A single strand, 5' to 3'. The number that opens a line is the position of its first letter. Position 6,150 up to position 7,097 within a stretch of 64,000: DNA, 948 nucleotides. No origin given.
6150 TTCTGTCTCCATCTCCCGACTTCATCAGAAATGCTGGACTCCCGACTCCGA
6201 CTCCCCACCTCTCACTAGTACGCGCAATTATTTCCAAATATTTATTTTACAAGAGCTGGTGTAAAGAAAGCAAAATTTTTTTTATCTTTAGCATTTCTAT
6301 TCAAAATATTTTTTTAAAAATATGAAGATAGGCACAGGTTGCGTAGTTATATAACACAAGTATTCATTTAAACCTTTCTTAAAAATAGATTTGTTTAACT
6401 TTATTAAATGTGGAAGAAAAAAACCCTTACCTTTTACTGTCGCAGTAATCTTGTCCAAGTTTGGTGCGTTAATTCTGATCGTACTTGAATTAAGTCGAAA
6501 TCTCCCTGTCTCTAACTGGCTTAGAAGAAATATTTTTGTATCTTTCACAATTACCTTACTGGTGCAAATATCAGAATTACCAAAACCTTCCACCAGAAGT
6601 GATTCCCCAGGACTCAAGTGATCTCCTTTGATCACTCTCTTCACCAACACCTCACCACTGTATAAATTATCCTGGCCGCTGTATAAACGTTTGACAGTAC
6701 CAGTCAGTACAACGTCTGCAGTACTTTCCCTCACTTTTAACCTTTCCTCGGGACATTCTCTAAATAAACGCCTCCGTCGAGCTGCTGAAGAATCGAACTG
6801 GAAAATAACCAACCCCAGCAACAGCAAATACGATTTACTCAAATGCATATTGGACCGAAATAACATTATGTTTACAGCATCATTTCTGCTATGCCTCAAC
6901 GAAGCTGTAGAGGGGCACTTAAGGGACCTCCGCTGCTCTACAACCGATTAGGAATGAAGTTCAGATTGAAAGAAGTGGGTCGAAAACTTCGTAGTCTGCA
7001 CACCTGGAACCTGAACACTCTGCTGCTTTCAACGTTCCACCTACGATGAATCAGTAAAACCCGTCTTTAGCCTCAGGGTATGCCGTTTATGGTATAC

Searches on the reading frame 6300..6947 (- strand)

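Call 60: search_protein_families(library=pfam, proteins=[window:6300-6947:-], max_evalue=0.001)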
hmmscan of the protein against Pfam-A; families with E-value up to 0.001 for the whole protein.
seq(216 aa): 1 family
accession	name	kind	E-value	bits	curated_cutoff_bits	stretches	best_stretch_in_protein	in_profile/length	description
PF03146.21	NtA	-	3.4e-21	75.7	25.1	1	65-164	1-115/115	Agrin NtA domain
